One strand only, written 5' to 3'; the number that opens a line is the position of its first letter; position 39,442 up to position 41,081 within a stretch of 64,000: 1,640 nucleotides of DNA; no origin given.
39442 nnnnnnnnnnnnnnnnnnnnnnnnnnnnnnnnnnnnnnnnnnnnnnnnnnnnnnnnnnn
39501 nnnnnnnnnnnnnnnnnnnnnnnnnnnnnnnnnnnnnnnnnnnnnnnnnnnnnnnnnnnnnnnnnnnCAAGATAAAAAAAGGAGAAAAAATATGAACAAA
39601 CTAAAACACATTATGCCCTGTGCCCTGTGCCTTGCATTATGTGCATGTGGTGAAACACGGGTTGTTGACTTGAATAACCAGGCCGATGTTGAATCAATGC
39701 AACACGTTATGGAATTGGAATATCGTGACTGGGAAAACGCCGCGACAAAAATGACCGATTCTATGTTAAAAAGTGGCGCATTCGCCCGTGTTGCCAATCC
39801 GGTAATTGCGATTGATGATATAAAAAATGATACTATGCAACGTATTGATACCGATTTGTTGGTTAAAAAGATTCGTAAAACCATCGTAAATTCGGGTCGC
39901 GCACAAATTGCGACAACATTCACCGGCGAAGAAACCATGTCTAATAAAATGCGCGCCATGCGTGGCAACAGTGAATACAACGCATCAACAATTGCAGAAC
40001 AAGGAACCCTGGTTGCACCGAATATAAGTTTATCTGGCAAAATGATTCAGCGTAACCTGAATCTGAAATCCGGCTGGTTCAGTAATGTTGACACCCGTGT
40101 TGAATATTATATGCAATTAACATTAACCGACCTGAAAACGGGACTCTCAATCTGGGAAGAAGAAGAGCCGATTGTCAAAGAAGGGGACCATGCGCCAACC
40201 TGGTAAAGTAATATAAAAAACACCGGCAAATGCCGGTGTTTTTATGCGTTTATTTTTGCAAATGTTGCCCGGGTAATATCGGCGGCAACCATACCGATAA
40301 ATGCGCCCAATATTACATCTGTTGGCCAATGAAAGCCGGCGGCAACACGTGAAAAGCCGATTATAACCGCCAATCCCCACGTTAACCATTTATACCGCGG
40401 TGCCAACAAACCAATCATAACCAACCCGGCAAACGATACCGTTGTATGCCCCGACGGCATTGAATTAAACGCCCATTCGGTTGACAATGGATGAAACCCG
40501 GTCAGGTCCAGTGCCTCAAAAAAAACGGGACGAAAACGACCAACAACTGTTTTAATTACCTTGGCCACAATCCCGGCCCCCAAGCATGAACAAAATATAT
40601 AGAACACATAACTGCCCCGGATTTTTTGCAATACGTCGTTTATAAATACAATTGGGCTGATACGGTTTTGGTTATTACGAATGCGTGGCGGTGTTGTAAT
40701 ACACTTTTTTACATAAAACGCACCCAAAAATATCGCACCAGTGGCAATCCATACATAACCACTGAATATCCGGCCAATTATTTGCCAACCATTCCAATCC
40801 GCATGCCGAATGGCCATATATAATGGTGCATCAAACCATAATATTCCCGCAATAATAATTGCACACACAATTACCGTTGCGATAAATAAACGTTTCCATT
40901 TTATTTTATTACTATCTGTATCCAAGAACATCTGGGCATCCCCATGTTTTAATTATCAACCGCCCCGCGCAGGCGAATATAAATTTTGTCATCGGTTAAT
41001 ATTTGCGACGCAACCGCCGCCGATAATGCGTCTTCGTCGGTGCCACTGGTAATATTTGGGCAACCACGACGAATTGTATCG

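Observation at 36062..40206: Stand-alone VirD4/TraG coupling-protein gene co-operonic with two lipoproteins, one LpoB-like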

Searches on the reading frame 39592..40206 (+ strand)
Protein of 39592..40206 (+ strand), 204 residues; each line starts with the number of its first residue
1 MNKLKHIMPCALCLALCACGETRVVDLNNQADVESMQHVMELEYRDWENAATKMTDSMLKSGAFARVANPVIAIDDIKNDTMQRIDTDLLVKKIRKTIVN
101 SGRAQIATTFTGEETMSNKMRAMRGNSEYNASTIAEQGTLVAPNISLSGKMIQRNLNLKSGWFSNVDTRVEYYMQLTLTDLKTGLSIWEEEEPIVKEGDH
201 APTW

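Call 3: search_protein_families(library=pfam, proteins=[window:39592-40206:+], max_evalue=0.1)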
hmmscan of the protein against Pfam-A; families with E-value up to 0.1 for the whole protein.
window:39592-40206:+ (204 aa): 2 families
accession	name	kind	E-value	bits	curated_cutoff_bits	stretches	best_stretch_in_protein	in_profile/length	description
PF13036.11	LpoB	-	1.6e-33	116.2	22.3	1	46-194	1-147/147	Peptidoglycan-synthase activator LpoB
PF08743.15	Nse4_C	-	0.071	13.8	26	0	29-54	57-82/89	Nse4 C-terminal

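Call 4: search_protein_families(library=ncbifam, proteins=[window:39592-40206:+], max_evalue=0.1)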
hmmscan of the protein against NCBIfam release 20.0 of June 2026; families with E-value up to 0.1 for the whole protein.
window:39592-40206:+ (204 aa): 2 families
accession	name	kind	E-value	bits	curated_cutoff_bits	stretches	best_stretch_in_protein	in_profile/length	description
TIGR02722.1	lp_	equivalog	2.8e-38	131.9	110.55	1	4-196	3-189/189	penicillin-binding protein activator LpoB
NF040743.1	ornith_mutase_E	equivalog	0.0026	15.8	800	1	38-119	626-708/730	D-ornithine 4,5-aminomutase subunit OraE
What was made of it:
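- On LpoB (PBP1B activator): TIGR02722 at 131.9 bits against a cut-off of 110.55 (calls 3, 4).
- Checked: Protein 3 matches LpoB PF13036 (1.6e-33) and TIGR02722 (131.9 bits, cut-off 110.55) (calls 3, 4).
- The 204-aa protein scores above NCBI's equivalog cut-off for LpoB, a peptidoglycan-synthase activator family (call 4).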

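Call 66: search_solved_structures(query=window:39592-40206:+, max_evalue=1, show_alignments=1)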
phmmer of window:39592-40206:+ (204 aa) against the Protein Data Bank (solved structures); distinct sequences matched with E-value up to 1: 1.
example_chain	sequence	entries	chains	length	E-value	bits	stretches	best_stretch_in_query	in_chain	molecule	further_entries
2mii_A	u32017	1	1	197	0.42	13.9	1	41-107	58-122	Penicillin-binding protein activator LpoB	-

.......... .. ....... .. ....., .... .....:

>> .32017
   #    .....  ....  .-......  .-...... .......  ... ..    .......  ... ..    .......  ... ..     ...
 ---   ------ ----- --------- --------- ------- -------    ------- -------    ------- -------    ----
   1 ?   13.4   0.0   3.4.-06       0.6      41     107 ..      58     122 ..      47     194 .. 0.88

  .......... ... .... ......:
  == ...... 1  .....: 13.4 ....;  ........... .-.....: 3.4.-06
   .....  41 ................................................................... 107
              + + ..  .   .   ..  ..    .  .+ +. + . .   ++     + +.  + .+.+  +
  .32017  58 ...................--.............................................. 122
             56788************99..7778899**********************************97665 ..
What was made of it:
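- On LpoB (PBP1B activator): 2MII at E 0.42, 67 aligned residues (call 66).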

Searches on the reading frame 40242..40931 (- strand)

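Call 7: search_protein_families(library=pfam, proteins=[window:40242-40931:-], max_evalue=0.01)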
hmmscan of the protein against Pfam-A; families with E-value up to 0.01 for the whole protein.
window:40242-40931:- (229 aa): 3 families
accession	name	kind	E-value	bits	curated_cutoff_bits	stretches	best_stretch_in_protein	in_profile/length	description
PF01569.27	PAP2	-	1e-22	80.7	27.2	1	110-221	3-122/130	PAP2 superfamily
PF14378.12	PAP2_3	-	7.1e-07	29.7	27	1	152-217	121-188/190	PAP2 superfamily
PF14360.12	PAP2_C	-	1.9e-05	25.6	27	1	158-215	6-67/74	PAP2 superfamily C-terminal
